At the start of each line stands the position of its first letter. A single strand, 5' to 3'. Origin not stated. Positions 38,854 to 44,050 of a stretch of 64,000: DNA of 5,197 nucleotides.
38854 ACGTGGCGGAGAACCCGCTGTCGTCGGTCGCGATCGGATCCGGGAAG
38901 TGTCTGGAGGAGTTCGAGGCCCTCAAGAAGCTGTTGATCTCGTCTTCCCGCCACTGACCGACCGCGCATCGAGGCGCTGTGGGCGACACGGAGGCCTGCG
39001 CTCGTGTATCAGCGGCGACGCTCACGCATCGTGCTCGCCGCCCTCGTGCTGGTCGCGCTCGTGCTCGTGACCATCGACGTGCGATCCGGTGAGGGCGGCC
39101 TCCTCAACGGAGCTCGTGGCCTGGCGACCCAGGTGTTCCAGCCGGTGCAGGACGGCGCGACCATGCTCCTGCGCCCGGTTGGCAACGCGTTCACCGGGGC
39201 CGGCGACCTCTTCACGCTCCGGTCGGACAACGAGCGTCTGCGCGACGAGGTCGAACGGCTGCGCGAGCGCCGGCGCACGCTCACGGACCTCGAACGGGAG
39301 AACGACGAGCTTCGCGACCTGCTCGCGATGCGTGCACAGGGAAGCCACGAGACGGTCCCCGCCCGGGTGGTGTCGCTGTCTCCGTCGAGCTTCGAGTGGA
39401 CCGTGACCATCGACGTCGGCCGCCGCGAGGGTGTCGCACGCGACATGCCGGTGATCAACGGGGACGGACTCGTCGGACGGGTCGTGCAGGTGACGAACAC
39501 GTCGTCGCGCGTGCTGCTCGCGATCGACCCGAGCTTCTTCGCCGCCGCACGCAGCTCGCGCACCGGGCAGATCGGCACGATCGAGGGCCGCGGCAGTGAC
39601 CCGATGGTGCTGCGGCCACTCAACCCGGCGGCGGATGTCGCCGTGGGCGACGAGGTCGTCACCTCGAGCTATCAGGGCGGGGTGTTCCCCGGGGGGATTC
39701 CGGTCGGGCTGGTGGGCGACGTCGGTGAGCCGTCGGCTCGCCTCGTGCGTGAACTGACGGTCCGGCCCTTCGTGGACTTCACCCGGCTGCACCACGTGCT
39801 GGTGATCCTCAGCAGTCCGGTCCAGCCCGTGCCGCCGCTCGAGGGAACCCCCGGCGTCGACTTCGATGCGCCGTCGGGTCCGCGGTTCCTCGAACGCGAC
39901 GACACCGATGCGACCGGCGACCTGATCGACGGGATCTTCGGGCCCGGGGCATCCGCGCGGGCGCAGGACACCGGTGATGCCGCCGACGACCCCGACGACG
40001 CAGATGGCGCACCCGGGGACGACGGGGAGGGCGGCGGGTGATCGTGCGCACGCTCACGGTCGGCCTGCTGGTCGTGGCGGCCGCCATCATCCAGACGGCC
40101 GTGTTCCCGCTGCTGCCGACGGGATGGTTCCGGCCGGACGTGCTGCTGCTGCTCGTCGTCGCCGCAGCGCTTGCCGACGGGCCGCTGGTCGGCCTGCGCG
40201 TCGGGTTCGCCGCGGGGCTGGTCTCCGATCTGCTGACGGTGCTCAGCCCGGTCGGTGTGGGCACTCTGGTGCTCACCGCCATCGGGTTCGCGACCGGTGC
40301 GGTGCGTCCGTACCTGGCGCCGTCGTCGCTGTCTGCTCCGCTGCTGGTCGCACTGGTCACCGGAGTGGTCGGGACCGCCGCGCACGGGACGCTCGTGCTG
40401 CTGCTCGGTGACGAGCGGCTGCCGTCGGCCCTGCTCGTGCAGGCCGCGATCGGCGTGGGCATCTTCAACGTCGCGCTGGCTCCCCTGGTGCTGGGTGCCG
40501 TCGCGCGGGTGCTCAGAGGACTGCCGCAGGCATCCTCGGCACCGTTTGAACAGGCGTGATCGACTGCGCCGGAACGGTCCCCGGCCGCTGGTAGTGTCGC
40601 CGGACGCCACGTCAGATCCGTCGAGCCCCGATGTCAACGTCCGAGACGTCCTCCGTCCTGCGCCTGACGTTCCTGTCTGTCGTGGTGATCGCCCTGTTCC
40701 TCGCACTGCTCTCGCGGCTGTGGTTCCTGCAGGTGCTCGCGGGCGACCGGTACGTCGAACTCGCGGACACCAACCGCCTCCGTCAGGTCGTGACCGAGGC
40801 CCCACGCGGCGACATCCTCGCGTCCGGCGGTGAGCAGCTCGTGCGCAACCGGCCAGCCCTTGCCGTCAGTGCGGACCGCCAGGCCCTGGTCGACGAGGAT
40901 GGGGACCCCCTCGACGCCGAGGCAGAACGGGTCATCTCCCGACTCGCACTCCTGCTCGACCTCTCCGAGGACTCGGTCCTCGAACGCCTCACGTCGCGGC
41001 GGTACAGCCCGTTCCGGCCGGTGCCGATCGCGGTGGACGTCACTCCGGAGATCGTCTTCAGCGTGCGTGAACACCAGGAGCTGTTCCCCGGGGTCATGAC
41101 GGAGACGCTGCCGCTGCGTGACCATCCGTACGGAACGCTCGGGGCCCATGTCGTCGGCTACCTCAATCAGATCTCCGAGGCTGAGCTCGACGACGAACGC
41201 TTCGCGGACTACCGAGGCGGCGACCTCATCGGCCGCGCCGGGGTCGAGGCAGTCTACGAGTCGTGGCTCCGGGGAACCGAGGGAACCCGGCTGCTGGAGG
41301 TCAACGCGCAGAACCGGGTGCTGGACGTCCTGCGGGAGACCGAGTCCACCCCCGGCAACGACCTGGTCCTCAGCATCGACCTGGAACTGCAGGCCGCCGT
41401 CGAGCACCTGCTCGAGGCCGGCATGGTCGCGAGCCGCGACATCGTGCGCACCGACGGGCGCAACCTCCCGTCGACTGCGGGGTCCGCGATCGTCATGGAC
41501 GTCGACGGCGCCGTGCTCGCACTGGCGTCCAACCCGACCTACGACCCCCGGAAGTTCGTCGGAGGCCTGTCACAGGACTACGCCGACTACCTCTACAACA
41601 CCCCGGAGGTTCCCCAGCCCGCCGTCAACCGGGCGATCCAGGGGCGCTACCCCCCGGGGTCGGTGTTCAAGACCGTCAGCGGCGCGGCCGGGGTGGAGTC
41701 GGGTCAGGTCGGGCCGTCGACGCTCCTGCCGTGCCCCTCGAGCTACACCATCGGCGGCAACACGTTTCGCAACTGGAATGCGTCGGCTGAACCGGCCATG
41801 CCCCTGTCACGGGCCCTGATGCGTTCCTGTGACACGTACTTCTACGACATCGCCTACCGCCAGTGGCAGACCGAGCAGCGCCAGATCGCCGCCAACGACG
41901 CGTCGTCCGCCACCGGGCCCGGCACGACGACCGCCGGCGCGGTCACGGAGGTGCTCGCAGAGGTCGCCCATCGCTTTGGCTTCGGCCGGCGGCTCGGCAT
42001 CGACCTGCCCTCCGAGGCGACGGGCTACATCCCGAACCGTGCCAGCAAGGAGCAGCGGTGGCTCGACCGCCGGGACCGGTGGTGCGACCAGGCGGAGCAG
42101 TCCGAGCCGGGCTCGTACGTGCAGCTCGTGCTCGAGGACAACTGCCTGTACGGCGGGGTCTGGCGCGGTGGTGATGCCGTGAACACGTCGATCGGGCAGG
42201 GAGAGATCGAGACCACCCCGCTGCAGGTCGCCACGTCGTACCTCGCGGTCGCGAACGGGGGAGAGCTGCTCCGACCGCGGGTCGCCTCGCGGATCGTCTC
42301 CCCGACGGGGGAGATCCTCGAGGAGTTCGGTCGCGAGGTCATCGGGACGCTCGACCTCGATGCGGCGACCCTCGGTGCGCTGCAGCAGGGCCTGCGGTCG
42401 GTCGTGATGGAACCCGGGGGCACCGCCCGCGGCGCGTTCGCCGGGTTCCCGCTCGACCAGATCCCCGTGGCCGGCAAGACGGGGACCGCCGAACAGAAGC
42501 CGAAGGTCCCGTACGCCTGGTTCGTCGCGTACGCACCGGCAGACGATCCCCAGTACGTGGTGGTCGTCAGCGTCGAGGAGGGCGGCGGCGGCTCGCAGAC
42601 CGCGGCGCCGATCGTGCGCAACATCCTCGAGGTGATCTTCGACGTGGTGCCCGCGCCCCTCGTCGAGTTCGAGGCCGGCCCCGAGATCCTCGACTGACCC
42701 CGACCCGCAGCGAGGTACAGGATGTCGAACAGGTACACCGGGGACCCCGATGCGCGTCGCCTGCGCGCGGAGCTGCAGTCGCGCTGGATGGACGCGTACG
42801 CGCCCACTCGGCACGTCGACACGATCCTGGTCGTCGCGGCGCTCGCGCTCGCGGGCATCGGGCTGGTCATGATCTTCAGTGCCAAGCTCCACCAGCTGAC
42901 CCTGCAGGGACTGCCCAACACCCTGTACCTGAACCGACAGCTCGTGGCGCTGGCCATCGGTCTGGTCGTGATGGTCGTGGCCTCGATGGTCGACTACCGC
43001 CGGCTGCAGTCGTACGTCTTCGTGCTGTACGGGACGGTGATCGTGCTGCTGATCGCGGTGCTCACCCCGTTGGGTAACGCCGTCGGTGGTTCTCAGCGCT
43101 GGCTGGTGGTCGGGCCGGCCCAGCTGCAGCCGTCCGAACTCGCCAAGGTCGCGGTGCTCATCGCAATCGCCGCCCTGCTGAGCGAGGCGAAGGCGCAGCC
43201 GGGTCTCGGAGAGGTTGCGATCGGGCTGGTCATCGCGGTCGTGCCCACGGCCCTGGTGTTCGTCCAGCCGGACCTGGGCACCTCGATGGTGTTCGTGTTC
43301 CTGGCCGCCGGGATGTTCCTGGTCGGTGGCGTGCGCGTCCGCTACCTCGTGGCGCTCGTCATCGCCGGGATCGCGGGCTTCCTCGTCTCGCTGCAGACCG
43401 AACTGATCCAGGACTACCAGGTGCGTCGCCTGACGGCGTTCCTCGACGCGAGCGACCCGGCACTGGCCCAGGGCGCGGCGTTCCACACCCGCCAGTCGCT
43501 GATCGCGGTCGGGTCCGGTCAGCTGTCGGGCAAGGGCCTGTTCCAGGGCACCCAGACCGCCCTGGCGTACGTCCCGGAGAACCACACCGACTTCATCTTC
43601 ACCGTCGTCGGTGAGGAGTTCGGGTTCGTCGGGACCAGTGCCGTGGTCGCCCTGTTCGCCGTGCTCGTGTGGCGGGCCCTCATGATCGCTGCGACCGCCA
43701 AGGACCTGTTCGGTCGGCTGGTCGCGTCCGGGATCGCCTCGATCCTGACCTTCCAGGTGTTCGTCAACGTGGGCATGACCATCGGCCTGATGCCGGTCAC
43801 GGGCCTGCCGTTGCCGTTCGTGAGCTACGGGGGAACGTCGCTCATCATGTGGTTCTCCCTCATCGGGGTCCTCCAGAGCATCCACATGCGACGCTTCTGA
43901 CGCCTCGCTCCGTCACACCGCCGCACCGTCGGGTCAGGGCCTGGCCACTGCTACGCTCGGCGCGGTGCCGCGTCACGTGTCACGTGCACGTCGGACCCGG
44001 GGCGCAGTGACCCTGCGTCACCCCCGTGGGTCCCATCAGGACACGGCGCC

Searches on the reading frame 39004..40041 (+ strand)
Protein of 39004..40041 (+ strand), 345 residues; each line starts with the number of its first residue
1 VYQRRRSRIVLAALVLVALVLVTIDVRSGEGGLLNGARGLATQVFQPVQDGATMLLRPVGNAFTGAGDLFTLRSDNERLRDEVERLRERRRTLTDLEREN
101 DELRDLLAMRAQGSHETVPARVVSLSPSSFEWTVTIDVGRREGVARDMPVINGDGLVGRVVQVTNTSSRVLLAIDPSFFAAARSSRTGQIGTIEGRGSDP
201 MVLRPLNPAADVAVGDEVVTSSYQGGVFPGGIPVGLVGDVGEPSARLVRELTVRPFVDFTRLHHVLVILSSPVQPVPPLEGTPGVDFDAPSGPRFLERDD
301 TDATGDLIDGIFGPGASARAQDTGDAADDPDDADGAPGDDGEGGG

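Call 56: search_protein_families(library=pfam, proteins=[window:39004-40041:+], max_evalue=0.00001)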
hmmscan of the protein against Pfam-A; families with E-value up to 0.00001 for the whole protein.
window:39004-40041:+ (345 aa): 1 family
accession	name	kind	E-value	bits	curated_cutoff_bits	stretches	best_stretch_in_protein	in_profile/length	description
PF04085.20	MreC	-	2.7e-40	138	28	1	122-268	1-146/147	Rod shape-determining protein MreC, barrel core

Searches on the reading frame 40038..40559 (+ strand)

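Call 56: search_protein_families(library=pfam, proteins=[window:40038-40559:+], max_evalue=0.00001)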
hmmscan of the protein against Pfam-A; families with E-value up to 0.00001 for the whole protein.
window:40038-40559:+ (173 aa): 1 family
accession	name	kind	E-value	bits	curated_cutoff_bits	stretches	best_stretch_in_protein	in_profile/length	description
PF04093.17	MreD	-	3.1e-07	31.1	24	1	6-97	8-97/158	rod shape-determining protein MreD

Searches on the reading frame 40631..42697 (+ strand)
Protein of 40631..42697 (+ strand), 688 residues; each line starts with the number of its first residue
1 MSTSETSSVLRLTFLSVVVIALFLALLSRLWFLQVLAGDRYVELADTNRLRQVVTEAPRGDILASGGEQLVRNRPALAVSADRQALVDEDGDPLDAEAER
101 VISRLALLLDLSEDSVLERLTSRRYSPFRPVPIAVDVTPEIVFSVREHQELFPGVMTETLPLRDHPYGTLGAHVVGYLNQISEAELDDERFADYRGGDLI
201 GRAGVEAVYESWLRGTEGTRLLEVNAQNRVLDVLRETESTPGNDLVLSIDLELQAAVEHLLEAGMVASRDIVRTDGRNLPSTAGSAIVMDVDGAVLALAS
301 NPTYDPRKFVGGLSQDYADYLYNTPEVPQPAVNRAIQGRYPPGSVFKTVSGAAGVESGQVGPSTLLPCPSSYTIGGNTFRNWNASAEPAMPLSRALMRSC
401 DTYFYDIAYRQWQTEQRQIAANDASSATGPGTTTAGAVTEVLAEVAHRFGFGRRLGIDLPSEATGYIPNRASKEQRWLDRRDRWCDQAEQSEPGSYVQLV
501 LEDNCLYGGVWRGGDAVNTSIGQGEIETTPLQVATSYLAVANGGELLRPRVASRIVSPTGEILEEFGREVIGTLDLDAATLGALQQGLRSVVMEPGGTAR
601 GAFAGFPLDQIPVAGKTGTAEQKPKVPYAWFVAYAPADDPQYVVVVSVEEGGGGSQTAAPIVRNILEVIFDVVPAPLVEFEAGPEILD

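Call 56: search_protein_families(library=pfam, proteins=[window:40631-42697:+], max_evalue=0.00001)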
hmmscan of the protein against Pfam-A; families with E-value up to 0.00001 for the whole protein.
window:40631-42697:+ (688 aa): 2 families
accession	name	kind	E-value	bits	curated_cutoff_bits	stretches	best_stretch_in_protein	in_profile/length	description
PF00905.27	Transpeptidase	-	1.1e-58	199.3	22.1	1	284-667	1-299/299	Penicillin binding protein transpeptidase domain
PF03717.20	PBP_dimer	-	1.8e-39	136.5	24.4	1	55-233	2-178/180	Penicillin-binding Protein dimerisation domain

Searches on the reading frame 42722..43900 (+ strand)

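Call 56: search_protein_families(library=pfam, proteins=[window:42722-43900:+], max_evalue=0.00001)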
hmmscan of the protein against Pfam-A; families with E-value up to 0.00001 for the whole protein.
window:42722-43900:+ (392 aa): 1 family
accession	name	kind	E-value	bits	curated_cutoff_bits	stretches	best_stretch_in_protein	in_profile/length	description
PF01098.24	FTSW_RODA_SPOVE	-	2.1e-98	330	26.4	1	37-390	4-353/356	Cell cycle protein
